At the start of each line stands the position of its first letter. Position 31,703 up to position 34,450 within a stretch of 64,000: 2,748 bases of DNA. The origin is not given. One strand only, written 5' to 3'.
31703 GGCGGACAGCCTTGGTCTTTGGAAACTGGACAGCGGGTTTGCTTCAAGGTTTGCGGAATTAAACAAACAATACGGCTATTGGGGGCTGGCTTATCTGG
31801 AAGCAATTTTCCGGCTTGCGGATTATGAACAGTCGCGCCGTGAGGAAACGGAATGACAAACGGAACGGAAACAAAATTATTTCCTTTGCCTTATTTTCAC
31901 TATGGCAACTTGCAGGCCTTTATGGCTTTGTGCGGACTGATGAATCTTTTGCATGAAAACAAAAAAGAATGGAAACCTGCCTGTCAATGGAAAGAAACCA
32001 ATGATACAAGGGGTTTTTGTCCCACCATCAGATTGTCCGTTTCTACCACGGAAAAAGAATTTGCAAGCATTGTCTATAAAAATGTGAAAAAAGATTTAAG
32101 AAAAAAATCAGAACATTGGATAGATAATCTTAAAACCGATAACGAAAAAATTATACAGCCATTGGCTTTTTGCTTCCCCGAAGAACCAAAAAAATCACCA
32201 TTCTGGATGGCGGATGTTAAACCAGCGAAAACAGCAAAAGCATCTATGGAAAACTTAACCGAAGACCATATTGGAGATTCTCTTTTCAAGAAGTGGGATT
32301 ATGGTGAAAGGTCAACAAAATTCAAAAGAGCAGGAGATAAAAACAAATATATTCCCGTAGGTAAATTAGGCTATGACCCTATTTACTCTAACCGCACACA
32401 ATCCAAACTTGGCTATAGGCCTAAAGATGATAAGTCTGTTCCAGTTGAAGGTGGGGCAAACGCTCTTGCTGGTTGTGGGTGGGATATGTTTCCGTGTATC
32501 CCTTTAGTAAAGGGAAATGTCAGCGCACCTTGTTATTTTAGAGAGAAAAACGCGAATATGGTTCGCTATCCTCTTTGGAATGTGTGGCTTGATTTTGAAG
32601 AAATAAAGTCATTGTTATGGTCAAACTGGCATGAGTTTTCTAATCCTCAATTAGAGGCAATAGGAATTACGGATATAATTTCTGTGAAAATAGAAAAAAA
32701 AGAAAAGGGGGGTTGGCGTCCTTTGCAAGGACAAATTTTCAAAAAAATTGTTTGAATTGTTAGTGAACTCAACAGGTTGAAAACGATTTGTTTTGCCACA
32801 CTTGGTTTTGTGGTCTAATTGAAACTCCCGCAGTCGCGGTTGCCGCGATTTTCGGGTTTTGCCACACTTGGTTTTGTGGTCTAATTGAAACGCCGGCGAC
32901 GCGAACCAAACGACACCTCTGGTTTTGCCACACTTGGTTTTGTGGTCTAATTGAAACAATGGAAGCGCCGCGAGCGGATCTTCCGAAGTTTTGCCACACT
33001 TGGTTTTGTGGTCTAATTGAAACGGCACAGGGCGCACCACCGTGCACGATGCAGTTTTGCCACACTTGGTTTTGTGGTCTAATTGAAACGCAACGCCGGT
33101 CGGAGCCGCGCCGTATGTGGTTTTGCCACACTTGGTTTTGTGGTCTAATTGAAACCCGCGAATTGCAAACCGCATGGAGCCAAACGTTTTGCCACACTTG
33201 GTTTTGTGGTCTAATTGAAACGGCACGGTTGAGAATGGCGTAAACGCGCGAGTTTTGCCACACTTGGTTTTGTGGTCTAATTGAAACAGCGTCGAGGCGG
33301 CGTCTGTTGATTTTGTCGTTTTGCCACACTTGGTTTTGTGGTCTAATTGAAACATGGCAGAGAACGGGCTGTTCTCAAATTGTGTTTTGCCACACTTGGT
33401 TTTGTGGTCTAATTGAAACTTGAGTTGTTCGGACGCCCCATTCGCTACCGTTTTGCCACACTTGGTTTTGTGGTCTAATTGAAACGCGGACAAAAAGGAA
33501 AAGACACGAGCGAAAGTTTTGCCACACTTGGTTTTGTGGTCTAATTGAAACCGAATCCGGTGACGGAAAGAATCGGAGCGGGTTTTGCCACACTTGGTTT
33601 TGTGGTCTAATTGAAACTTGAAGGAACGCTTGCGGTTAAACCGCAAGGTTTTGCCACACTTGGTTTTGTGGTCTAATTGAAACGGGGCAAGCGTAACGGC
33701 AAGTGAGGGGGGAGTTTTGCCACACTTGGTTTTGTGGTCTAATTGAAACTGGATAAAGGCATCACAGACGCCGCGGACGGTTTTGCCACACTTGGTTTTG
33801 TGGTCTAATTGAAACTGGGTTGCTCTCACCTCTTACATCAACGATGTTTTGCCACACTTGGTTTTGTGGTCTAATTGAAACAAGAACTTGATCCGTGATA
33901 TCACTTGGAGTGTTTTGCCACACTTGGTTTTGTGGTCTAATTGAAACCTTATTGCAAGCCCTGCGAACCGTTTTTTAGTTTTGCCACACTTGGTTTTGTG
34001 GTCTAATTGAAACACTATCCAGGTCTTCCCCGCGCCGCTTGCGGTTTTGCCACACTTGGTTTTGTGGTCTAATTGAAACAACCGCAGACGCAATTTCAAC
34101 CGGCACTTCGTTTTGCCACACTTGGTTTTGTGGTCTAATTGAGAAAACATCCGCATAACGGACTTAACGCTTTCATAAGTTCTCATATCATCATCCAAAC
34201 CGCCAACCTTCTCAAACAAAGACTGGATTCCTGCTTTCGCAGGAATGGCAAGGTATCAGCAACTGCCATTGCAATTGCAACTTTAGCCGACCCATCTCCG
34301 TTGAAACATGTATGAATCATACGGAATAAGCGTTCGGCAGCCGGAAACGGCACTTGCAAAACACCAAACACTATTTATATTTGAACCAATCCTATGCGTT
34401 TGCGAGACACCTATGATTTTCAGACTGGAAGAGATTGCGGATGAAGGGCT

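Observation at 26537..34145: Interference-only type I-U/I-G-like CRISPR-Cas module with unusual gene order and no adaptation genes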

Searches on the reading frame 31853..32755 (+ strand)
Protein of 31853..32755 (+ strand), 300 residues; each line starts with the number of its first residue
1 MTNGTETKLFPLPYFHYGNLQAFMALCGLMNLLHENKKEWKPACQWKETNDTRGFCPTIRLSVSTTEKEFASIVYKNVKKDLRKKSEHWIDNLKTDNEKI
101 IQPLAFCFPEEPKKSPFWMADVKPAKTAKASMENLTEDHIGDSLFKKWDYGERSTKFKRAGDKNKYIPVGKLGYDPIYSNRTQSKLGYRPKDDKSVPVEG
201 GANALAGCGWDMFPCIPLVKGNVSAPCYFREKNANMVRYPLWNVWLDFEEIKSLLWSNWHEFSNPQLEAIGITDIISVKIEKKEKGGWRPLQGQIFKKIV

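Call 4: search_protein_families(library=pfam, proteins=[window:31853-32755:+], max_evalue=0.1)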
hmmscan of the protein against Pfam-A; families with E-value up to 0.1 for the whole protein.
window:31853-32755:+ (300 aa): 0 families

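Call 5: search_protein_families(library=ncbifam, proteins=[window:31853-32755:+], max_evalue=0.1)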
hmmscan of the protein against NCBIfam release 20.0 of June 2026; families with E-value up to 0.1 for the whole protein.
window:31853-32755:+ (300 aa): 1 family
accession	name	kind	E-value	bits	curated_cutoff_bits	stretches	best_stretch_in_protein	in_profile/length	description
NF049934.1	adjac_Cas3_IG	equivalog_domain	8.6e-16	58.4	65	1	126-291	145-295/299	type I-G CRISPR-associated protein, Cas3-extension family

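Call 6: search_protein_families(library=padloc, proteins=[window:31853-32755:+], max_evalue=0.1)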
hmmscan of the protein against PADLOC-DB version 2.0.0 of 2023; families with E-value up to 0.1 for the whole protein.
window:31853-32755:+ (300 aa): 1 family
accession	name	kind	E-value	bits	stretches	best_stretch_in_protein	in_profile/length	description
PDLC01514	Cas8g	-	2.5e-24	84.4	2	126-282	134-273/287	CAS-I-U; effector_LS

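Call 12: find_homologous_proteins(query=window:31853-32755:+)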
Query window:31853-32755:+ (300 aa): 3 proteins with E <= 0.001 among 631 candidates.
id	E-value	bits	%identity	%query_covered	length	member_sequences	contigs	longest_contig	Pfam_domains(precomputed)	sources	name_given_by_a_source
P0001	1.4e-209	713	100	100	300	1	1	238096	-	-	-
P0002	1.5e-89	319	51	99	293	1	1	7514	-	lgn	-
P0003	7.8e-72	261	51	88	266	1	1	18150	-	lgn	-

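Call 14: find_encoding_contigs(protein=P0002, flank=10000)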
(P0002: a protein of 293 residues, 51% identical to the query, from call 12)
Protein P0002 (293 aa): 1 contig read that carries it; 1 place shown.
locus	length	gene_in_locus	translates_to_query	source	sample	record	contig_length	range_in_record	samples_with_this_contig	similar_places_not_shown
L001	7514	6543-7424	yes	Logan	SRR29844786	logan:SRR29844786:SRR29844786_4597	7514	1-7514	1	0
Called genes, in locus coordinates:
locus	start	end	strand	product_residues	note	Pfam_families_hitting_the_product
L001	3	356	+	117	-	?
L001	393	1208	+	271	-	PF01145:Band_7, PF13421:Band_7_1 (faint)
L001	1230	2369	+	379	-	PF09617:Cas_GSU0053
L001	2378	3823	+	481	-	PF09609:Cas_GSU0054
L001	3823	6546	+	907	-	PF00271:Helicase_C (faint), PF22590:Cas3-like_C_2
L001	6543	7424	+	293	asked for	-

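Call 15: find_encoding_contigs(protein=P0003, flank=10000)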
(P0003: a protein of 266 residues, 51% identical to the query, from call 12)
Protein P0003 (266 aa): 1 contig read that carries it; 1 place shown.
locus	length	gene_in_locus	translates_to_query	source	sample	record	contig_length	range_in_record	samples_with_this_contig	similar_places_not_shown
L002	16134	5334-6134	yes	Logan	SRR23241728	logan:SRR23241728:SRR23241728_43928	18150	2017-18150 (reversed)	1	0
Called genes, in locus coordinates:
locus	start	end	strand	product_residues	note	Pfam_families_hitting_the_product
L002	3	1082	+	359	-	?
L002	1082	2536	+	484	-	PF09609:Cas_GSU0054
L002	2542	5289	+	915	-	PF22590:Cas3-like_C_2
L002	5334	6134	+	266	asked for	-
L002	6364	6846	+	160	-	PF02620:YceD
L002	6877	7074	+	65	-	PF01783:Ribosomal_L32p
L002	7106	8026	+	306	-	PF00698:Acyl_transf_1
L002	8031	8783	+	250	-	PF00106:adh_short, PF08659:KR, PF13561:adh_short_C2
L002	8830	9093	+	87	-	PF00550:PP-binding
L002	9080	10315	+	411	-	PF00109:ketoacyl-synt, PF02801:Ketoacyl-synt_C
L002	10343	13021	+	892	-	PF00330:Aconitase, PF00694:Aconitase_C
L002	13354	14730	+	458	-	PF00180:Iso_dh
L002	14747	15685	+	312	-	PF00056:Ldh_1_N, PF02866:Ldh_1_C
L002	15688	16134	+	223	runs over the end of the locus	-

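Call 62: search_solved_structures(query=A2, max_evalue=1, show_alignments=1)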
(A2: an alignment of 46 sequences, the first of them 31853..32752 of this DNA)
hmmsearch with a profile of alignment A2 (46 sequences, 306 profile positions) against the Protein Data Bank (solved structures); distinct sequences matched with E-value up to 1: 4.
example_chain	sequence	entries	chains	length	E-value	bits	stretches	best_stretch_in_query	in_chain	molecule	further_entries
8b2x_M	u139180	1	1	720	2.9e-05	26.9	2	4-46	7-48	Type I-G CRISPR Cascade large subunit CSX17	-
9syq_I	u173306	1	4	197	0.1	15.3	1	24-81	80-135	RNA polymerase II subunit A C-terminal domain phosphatase ssu72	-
8gs7_A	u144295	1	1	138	0.13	14.9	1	62-165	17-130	Major ampullate spidroin 2 variant 3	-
4gpm_A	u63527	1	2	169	0.16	14.6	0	68-153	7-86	Engineered Protein OR264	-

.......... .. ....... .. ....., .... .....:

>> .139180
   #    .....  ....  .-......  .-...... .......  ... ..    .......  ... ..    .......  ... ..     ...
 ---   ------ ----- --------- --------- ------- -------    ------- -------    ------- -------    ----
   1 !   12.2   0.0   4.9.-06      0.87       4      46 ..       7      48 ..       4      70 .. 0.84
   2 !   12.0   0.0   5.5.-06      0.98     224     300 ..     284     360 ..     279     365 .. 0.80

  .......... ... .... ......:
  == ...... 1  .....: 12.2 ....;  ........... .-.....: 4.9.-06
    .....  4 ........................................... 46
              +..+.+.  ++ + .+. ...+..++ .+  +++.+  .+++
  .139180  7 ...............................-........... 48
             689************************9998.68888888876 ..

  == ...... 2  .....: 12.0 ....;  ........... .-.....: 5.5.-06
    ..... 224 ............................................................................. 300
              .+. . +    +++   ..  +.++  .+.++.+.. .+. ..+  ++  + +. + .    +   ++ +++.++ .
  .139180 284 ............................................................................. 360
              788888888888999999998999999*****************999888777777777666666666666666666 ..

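Call 64: search_protein_families(library=ncbifam, alignment_id=A2, max_evalue=0.001)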
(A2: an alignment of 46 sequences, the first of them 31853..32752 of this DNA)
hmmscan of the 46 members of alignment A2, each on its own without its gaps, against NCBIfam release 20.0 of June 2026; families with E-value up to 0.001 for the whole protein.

A. member 1, window:31853-32752:+ (300 aa): 1 family
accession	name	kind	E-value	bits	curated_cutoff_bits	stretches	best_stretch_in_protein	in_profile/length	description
NF049934.1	adjac_Cas3_IG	equivalog_domain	8.6e-16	58.4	65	1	126-291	145-295/299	type I-G CRISPR-associated protein, Cas3-extension family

B. families by the number of members that match (of 46 scanned): 1 family
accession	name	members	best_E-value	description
NF049934.1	adjac_Cas3_IG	46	2.3e-104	type I-G CRISPR-associated protein, Cas3-extension family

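Call 79: predict_structure(alignment_id=A3)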
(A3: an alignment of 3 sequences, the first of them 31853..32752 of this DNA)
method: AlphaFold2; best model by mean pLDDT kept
length: 300 residues; sequences in the alignment: 3
mean_pLDDT: 50.8   pTM: 0.58
mean pLDDT of the five models: 50.8, 46.0, 44.0, 40.7, 39.4
residues with pLDDT >= 90: 4; 70-90: 65; 50-70: 56; < 50: 175
segments of 3 or more residues with pLDDT < 50: 1-4, 15-18, 92-122, 149-196, 212-263, 265-285, 287-300
pLDDT, mean of each block of 10 residues (from residue 1): 55 53 70 79 66 61 86 89 69 38 30 33 61 81 66 37 39 39 33 47 67 36 31 28 36 37 46 39 39 34
secondary structure, 60 per line:
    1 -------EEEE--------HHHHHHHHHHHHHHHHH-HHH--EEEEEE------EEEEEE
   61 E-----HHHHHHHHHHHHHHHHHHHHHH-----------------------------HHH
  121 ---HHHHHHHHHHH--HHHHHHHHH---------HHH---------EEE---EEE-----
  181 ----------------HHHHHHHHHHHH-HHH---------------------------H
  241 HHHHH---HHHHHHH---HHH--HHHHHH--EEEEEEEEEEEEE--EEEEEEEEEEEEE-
elements in order: E8-11 H20-36 E43-48 E55-61 H67-88 H124-134 H137-145 E167-169 E173-175 H197-208 H240-245 H249-255 H264-269 E272-284 E287-299

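Call 87: fold_search(model_id=the predicted structure, library=pdb)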
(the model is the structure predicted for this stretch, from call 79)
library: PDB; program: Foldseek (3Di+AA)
matches with E <= 10: 278; with E <= 0.001: 0
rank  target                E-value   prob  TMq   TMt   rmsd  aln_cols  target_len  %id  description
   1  7rzh_A                4.1e-01  0.13  0.12  0.05   9.3       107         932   12  Insulin Degrading Enzyme O/O (released 2022-08-31)
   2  4djb_B                4.5e-01  0.30  0.16  0.30   5.7        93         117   12  A Structural Basis for the Assembly and Functions of a Viral Polymer that Inactivates Multiple Tumor Suppressors (released 2012-10-31)
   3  5wob_A                7.7e-01  0.15  0.14  0.06   6.9        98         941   21  Crystal Structure Analysis of Fab1-Bound Human Insulin Degrading Enzyme (IDE) in Complex with Insulin (released 2018-04-18)
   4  7y8u_F                8.5e-01  0.20  0.15  0.14   6.6        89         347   11  Crystal structure of AlbEF homolog from Quasibacillus thermotolerans (released 2022-10-12)
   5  2mq8_MODEL_1_A        9.4e-01  0.18  0.15  0.31   7.9        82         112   16  Solution NMR Structure of De novo designed protein LFR1 1 with ferredoxin fold, Northeast Structural Genomics  (released 2014-08-20)
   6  9ix8_C                9.9e-01  0.11  0.13  0.10   6.6        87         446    7  Crystallization and structural characterization of phosphopentomutase from the hyperthermophilic archaeon Thermococcus (released 2024-12-18)
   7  6b70_B                9.9e-01  0.04  0.14  0.06  22.0       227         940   16  Cryo-EM structure of human insulin degrading enzyme in complex with FAB H11-E heavy chain, FAB H11-E light chain and i (released 2017-12-27)
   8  7y8u_E                1.1e+00  0.15  0.15  0.13   9.1       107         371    9  Crystal structure of AlbEF homolog from Quasibacillus thermotolerans (released 2022-10-12)
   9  3b8p_D                1.2e+00  0.03  0.08  0.11  12.1       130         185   12  Fragment of WzzB, Polysaccharide Co-polymerase from Salmonella Typhimurium (released 2008-01-22)
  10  5okd_B                1.2e+00  0.12  0.15  0.12   6.5        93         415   10  Crystal structure of bovine Cytochrome bc1 in complex with inhibitor SCR0911. (released 2018-02-28)
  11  4djb_A                1.3e+00  0.10  0.13  0.23   6.8        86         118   13  A Structural Basis for the Assembly and Functions of a Viral Polymer that Inactivates Multiple Tumor Suppressors (released 2012-10-31)
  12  6haw_B                1.5e+00  0.10  0.15  0.12   6.6        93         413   10  Crystal structure of bovine cytochrome bc1 in complex with 2-pyrazolyl quinolone inhibitor WDH2G7 (released 2019-01-16)
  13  7y8v_F                1.6e+00  0.13  0.15  0.14   7.2        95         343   12  Crystal structure of AlbEF homolog mutant (AlbF-H54A/H58A) from Quasibacillus thermotolerans (released 2022-10-12)
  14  1ppj_O                1.6e+00  0.06  0.16  0.13  13.5       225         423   10  Bovine cytochrome bc1 complex with stigmatellin and antimycin (released 2004-07-20)
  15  7y8x_E                1.7e+00  0.12  0.15  0.13   9.7       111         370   10  Crystal structure of AlbEF homolog from Quasibacillus thermotolerans in complex with Ni(II) (released 2022-10-12)
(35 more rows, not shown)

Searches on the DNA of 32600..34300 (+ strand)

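Call 47: search_dna_similar(query=window:32790-34145:+, collection=phages, mode=distant, max_evalue=1, max_rows=15)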
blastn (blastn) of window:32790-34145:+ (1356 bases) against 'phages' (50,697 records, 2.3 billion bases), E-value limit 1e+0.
No match.

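Call 48: search_dna_similar(query=window:32790-34145:+, collection=plasmids, mode=distant, max_evalue=1, max_rows=15)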
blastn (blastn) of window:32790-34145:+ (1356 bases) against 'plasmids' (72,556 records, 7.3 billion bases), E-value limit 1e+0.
Records with a match: 2; places in all: 2; records where one place covers at least 80% of the query: 0.
Best place of each record, by identity: 90-95% 2.
By first word of the organism name: Peribacillus 2.
By predicted mobility (MOB-suite, as given by PLSDB): non-mobilizable 2.
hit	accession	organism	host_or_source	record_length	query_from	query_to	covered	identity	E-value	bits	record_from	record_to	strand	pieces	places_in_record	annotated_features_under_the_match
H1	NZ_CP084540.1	Peribacillus frigoritolerans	snow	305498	943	973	2%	93.5%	4e-1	45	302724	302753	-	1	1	N-acyl homoserine lactonase family protein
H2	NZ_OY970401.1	Peribacillus frigoritolerans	-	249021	943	973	2%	93.5%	4e-1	45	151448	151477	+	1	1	N-acyl homoserine lactonase family protein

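Call 88: search_rna_families(source=window, start=32600, end=34300, threshold=evalue, max_evalue=1)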
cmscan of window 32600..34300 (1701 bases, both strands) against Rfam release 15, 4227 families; matches with E-value up to 1: 0.
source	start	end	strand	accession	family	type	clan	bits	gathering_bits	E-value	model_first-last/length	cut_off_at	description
